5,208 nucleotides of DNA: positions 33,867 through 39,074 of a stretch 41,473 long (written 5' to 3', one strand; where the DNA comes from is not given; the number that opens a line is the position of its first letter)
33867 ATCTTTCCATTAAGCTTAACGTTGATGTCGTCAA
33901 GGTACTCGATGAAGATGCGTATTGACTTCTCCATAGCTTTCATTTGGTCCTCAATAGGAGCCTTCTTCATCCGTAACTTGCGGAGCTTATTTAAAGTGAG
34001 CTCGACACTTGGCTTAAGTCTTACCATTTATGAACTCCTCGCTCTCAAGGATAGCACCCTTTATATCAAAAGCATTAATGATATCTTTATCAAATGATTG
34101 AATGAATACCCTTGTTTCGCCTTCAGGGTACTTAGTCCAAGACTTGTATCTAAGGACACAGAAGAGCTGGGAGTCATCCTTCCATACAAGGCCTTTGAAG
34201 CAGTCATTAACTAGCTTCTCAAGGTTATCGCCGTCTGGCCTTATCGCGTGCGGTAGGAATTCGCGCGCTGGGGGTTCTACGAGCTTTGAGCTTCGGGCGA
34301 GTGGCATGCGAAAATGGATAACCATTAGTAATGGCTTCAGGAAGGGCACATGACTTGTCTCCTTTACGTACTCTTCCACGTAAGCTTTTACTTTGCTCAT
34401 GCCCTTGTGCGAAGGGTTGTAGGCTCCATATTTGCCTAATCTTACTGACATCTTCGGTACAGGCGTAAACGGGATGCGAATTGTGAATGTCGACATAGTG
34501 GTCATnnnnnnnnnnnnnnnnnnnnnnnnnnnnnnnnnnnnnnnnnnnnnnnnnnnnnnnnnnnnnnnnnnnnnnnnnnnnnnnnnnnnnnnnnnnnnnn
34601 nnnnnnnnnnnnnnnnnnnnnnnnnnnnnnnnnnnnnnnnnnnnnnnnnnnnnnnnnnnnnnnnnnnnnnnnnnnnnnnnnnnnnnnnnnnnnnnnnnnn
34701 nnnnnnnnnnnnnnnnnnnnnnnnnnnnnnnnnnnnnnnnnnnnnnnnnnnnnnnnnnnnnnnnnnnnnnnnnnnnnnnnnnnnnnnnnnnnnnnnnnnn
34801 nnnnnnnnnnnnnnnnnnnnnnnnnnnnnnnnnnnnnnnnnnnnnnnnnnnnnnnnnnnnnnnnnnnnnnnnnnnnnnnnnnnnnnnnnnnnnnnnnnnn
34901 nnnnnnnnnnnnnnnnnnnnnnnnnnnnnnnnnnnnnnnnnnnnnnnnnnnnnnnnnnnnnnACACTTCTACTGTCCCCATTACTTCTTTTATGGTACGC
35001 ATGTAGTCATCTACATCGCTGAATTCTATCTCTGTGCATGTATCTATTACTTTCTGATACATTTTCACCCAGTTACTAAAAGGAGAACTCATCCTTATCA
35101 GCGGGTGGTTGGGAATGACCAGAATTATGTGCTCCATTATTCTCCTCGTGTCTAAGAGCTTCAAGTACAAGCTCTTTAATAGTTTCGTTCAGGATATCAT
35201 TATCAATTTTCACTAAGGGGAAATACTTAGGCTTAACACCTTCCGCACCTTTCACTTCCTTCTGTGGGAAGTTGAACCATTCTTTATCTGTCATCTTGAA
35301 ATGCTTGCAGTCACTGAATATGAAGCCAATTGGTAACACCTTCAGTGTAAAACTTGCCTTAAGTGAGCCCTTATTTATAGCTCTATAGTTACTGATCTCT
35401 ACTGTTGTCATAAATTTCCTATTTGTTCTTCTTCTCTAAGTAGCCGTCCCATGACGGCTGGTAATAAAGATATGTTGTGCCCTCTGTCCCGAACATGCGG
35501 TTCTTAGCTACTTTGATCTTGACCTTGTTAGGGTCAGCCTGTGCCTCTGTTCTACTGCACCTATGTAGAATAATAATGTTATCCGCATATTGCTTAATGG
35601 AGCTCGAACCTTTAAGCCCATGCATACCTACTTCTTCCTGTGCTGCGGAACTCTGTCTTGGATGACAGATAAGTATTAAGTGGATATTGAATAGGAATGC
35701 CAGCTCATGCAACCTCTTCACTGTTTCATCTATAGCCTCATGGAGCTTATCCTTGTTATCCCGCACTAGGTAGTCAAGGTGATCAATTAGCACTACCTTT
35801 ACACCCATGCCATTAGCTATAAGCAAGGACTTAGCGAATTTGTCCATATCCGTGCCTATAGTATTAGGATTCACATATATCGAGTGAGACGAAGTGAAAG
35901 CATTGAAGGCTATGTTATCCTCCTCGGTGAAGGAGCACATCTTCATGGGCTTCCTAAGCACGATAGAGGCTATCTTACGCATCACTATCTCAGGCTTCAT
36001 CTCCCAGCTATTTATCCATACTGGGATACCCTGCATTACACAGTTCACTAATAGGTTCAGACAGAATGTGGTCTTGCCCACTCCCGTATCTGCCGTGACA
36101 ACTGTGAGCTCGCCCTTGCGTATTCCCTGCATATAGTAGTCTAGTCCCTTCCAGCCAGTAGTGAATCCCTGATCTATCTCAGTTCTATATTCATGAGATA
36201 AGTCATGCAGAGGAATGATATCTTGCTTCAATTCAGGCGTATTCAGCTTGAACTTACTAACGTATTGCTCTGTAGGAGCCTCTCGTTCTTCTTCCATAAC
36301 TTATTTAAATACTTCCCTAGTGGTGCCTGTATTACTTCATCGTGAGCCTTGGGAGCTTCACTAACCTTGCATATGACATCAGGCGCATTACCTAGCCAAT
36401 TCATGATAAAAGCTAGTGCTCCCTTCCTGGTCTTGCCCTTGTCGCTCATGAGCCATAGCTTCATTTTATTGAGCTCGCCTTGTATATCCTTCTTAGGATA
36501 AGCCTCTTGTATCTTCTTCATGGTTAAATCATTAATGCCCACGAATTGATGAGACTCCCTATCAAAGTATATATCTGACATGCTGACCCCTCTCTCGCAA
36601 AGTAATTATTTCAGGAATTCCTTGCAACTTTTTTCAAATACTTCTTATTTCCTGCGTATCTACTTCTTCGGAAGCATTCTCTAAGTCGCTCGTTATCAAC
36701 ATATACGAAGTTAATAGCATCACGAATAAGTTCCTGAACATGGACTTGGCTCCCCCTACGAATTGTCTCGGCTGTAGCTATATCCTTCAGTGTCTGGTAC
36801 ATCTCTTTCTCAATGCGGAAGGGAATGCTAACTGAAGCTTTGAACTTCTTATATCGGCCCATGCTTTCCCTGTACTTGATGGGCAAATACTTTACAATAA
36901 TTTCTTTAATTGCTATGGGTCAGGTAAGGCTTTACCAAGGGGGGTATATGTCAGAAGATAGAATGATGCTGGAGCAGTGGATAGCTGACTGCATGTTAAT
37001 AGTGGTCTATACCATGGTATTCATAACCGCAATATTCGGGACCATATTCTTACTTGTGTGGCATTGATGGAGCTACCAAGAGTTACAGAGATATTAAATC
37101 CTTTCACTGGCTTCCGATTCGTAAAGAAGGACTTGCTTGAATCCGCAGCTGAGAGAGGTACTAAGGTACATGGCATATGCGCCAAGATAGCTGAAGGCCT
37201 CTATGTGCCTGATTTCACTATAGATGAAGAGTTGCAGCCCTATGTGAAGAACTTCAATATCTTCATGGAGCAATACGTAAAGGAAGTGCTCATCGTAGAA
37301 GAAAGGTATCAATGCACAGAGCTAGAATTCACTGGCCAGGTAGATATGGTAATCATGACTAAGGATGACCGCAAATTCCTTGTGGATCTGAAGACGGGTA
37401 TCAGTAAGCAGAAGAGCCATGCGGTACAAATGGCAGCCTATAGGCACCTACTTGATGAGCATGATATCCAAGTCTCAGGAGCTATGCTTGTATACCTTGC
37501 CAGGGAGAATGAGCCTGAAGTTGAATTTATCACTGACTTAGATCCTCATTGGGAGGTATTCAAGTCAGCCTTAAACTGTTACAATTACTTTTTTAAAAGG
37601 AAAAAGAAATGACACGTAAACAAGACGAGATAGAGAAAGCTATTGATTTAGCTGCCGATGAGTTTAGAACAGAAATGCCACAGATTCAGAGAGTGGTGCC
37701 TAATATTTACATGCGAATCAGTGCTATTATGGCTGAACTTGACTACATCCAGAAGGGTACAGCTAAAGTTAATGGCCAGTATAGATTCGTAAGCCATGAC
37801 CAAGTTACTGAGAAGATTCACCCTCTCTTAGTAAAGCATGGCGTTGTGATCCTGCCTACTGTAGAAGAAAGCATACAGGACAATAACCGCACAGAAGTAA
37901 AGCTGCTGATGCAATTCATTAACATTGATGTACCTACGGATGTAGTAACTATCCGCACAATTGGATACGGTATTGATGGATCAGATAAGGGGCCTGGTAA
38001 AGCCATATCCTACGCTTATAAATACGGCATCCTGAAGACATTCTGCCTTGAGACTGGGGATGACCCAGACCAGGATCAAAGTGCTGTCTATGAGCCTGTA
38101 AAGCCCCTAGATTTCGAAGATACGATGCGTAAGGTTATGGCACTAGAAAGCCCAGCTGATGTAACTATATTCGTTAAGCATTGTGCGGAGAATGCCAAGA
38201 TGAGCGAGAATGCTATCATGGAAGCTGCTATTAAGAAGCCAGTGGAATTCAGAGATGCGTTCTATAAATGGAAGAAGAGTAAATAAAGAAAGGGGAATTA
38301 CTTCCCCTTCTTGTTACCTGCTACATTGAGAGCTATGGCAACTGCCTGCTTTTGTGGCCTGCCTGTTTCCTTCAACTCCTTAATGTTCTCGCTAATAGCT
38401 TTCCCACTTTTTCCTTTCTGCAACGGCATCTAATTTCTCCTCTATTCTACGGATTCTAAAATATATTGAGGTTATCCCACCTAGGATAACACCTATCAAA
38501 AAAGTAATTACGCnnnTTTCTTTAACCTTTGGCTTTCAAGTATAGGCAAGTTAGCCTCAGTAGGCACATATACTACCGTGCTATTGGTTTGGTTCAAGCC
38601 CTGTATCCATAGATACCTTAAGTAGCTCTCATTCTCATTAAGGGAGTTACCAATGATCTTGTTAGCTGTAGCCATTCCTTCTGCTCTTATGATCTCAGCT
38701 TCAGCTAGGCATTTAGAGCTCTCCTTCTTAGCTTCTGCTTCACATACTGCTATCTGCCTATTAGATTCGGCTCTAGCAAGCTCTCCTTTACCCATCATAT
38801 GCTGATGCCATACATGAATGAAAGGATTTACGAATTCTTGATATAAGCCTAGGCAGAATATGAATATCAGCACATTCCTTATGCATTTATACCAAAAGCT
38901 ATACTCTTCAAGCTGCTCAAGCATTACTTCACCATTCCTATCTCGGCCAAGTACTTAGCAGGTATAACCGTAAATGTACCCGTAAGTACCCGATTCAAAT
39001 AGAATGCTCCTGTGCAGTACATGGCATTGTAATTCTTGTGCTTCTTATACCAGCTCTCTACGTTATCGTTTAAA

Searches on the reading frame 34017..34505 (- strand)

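Call 27: search_protein_families(library=phrogs, proteins=[window:34017-34505:-], max_evalue=0.001)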
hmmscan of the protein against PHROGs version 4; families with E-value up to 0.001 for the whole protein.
window:34017-34505:- (163 aa): 1 family
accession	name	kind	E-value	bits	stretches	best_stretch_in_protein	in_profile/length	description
phrog_140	-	DNA, RNA and nucleotide metabolism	6.7e-16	59.6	1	2-115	34-147/219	RusA-like Holliday junction resolvase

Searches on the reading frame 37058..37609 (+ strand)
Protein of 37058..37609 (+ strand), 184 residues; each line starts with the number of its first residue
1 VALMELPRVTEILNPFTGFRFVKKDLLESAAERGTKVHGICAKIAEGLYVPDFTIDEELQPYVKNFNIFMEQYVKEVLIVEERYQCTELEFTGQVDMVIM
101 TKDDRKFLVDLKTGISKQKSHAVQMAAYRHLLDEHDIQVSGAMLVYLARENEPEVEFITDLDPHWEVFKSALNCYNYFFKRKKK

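Call 27: search_protein_families(library=phrogs, proteins=[window:37058-37609:+], max_evalue=0.001)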
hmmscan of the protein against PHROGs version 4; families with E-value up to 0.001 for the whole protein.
window:37058-37609:+ (184 aa): 6 families
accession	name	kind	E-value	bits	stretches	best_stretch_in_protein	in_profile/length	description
phrog_298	-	DNA, RNA and nucleotide metabolism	1.5e-19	71.5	1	25-177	100-258/293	exonuclease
phrog_466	-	DNA, RNA and nucleotide metabolism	6.9e-10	39.8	1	29-130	210-316/446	exonuclease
phrog_69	-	DNA, RNA and nucleotide metabolism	2.1e-07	31.3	1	29-129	117-244/501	exonuclease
phrog_3953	-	DNA, RNA and nucleotide metabolism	2.4e-07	31.7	1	28-138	38-137/186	exonuclease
phrog_1870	-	DNA, RNA and nucleotide metabolism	3.3e-05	24.2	1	92-148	169-224/313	exonuclease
phrog_1706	-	DNA, RNA and nucleotide metabolism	5.5e-05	23.7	1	81-177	112-216/293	CRISPR/Cas system associated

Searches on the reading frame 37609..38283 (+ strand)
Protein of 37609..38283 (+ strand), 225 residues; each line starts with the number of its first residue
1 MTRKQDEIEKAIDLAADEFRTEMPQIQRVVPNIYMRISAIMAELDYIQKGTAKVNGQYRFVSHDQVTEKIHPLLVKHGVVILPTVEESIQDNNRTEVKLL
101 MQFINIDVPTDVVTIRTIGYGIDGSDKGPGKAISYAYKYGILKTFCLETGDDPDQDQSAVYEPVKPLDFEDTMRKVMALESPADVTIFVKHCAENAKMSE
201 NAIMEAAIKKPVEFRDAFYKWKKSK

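Call 27: search_protein_families(library=phrogs, proteins=[window:37609-38283:+], max_evalue=0.001)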
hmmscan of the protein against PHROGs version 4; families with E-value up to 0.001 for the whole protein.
window:37609-38283:+ (225 aa): 3 families
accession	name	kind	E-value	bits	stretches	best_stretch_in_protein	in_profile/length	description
phrog_155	-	DNA, RNA and nucleotide metabolism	2.4e-30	107.2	1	9-184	47-213/308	Erf-like ssDNA annealing protein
phrog_2324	-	DNA, RNA and nucleotide metabolism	2.6e-08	34.7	1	29-163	7-135/193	Erf-like ssDNA annealing protein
phrog_21649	-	unknown function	2.6e-07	31.2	1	30-160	39-176/351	-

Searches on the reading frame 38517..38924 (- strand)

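Call 27: search_protein_families(library=phrogs, proteins=[window:38517-38924:-], max_evalue=0.001)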
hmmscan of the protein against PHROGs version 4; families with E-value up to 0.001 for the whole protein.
window:38517-38924:- (136 aa): 2 families
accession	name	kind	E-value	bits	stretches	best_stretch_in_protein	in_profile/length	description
phrog_11227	-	other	1.1e-45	156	1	13-135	10-133/138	protease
phrog_200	-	other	1.4e-06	28.6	1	49-124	276-352/379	lipoprotein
